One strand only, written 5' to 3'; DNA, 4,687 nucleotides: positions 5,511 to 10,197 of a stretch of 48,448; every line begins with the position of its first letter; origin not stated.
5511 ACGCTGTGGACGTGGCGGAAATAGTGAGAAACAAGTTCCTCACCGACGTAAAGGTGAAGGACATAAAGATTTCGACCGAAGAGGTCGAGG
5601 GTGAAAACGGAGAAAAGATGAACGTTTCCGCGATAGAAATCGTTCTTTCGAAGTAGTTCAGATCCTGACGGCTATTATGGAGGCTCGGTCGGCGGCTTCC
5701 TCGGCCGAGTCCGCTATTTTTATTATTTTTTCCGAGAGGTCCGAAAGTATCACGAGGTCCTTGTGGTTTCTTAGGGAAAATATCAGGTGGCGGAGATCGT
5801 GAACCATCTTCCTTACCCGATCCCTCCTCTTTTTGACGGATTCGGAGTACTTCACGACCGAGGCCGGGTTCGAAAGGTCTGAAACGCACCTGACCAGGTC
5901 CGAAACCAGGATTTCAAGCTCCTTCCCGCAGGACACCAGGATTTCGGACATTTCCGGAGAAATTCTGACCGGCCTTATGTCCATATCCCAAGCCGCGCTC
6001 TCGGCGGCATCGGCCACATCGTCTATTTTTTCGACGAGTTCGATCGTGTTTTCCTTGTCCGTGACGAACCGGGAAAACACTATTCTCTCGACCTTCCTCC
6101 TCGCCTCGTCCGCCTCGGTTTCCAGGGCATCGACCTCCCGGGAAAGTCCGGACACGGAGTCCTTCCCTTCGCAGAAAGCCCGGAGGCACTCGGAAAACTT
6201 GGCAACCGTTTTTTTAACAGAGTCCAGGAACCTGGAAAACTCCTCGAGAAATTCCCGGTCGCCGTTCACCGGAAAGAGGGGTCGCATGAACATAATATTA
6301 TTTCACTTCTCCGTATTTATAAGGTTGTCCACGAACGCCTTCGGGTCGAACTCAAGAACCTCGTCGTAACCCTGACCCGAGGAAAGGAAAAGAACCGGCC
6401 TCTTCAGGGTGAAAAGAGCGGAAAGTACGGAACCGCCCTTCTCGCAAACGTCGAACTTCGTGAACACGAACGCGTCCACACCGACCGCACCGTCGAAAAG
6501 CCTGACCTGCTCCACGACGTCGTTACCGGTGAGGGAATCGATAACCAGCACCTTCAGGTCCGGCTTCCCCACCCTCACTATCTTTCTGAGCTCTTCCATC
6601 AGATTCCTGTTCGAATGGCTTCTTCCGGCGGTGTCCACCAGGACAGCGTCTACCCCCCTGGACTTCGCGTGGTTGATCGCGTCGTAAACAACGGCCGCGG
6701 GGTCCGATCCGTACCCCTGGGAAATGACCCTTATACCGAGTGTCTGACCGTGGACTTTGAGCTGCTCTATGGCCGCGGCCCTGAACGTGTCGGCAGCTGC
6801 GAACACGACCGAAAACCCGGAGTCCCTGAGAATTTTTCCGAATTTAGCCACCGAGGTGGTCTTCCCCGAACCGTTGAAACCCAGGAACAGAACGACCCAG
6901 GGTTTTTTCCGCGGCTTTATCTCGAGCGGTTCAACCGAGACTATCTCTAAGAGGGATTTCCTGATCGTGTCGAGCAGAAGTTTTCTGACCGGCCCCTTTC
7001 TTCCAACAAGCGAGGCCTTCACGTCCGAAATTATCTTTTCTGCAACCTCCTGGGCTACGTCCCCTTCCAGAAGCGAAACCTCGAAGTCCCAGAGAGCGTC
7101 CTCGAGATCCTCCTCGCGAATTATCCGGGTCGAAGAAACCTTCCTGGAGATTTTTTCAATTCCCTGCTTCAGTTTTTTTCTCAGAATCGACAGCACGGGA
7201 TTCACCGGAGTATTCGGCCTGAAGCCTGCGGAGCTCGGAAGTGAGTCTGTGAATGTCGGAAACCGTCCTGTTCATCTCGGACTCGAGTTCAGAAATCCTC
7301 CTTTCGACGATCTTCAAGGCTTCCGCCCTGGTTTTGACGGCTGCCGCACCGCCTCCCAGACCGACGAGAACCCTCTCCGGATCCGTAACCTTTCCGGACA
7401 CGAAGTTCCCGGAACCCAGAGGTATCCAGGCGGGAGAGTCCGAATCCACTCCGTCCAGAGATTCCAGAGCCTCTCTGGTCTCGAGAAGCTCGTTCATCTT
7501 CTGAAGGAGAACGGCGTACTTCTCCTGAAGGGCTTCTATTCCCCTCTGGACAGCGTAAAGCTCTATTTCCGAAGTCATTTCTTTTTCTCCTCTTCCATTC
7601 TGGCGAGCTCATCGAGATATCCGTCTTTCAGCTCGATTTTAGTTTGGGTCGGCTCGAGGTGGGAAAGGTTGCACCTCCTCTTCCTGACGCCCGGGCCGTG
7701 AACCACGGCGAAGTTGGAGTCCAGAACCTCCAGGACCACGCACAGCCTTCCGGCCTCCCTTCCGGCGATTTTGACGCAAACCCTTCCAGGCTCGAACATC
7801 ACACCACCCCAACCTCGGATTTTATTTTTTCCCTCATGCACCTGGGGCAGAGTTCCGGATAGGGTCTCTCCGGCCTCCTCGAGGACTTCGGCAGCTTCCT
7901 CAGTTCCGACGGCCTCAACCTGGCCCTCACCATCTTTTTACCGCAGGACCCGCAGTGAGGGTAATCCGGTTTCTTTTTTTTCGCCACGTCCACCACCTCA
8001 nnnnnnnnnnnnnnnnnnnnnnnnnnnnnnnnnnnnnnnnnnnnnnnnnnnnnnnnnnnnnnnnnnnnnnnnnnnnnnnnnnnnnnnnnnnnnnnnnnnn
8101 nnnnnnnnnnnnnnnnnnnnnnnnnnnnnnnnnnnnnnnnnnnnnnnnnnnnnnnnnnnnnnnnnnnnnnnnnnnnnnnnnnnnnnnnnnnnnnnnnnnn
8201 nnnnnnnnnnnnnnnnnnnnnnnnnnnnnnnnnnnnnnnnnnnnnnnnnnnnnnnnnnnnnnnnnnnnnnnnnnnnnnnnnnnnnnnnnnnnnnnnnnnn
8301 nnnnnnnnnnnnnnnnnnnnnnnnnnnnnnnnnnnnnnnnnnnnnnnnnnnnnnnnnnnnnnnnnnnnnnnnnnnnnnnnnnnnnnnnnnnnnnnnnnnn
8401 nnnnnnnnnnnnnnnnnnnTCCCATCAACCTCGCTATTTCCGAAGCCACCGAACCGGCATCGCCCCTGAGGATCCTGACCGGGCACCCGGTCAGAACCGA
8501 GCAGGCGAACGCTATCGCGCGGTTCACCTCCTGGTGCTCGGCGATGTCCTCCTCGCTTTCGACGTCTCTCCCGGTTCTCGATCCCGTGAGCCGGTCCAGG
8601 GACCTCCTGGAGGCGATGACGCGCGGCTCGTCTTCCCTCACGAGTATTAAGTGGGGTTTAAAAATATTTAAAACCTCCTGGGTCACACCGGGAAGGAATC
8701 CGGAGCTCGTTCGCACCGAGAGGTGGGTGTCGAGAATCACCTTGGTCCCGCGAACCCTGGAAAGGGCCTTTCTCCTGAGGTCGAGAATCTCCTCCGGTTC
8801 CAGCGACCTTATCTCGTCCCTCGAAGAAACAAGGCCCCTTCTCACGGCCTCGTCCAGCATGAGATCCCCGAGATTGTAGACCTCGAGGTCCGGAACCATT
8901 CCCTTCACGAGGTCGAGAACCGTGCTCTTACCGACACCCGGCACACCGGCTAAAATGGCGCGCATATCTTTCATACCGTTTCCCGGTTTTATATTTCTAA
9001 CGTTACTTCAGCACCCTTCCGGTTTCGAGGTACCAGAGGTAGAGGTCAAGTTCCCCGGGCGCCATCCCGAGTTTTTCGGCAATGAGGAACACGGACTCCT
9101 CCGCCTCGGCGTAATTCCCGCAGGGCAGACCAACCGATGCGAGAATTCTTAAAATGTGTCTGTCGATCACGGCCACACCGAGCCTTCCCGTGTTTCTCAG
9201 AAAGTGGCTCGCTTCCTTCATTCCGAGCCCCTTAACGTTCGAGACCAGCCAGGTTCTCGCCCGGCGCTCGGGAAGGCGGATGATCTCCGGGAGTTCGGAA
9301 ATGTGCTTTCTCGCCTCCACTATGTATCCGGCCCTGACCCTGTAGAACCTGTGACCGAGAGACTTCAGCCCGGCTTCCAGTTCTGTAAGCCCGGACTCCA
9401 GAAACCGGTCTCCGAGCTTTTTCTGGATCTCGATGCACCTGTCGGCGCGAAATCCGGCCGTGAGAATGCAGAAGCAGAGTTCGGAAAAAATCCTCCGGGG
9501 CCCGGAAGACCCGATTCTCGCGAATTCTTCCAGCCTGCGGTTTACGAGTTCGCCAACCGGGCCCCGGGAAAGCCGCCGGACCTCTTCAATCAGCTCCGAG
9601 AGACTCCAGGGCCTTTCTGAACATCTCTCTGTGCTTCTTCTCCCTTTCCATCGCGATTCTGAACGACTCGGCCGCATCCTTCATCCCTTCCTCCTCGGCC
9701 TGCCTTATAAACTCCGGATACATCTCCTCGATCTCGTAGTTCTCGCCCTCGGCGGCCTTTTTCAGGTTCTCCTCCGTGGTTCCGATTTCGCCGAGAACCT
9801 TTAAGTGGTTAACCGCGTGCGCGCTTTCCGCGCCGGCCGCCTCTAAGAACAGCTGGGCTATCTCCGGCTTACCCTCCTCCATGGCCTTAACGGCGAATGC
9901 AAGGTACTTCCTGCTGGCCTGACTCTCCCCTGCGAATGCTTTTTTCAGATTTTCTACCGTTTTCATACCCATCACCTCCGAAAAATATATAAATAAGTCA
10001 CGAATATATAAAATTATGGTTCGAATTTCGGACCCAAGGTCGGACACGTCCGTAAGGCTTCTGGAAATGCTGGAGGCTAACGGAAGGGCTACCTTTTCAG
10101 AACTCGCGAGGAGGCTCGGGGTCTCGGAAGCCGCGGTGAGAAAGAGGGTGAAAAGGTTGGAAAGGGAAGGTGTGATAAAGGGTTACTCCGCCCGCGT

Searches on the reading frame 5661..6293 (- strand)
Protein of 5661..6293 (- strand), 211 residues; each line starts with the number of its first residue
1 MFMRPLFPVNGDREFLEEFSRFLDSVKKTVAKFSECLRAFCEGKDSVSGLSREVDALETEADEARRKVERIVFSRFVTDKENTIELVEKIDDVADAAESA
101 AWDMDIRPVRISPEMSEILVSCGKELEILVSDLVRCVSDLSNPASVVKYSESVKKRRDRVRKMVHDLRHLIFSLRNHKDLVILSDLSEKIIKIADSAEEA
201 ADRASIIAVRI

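Call 57: search_protein_families(library=pfam, proteins=[window:5661-6293:-], max_evalue=0.0001)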
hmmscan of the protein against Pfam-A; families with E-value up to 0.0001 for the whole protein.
window:5661-6293:- (211 aa): 1 family
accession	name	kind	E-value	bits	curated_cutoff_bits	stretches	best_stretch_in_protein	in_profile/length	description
PF01865.21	PhoU_div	-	1.3e-21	77.4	24.4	1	17-209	11-213/214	Protein of unknown function DUF47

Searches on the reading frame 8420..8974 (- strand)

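Call 57: search_protein_families(library=pfam, proteins=[window:8420-8974:-], max_evalue=0.0001)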
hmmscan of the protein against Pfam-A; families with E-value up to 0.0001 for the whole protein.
window:8420-8974:- (185 aa): 2 families
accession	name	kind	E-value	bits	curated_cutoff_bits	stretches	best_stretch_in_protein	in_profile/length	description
PF13207.12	AAA_17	-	1e-27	97.5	27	1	10-144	2-135/136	AAA domain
PF13238.12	AAA_18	-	3.7e-06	27.9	29.4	1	7-112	2-97/128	AAA domain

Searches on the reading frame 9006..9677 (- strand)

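Call 57: search_protein_families(library=pfam, proteins=[window:9006-9677:-], max_evalue=0.0001)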
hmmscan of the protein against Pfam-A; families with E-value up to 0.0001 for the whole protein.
window:9006-9677:- (224 aa): 1 family
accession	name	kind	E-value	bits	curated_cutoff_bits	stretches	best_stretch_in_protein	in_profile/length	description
PF22175.2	Ogg-HhH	-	3.6e-48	163.8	27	1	45-197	1-157/173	8-oxoguanine DNA glycosylase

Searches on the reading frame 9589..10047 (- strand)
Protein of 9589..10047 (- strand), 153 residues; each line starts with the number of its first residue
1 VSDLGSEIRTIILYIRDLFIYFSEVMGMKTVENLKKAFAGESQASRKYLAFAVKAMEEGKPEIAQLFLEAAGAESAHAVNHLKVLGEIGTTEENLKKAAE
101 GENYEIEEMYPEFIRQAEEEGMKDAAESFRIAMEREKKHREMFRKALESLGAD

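Call 96: search_protein_families(library=pfam, proteins=[window:9589-10047:-], max_evalue=0.001)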
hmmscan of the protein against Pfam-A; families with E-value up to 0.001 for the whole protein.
window:9589-10047:- (153 aa): 2 families
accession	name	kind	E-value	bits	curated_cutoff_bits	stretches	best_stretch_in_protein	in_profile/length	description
PF02915.23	Rubrerythrin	-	1.7e-25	90.4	22.8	1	32-146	1-136/137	Rubrerythrin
PF00210.30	Ferritin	-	0.00046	20.6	24.5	0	32-148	2-104/142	Ferritin-like domain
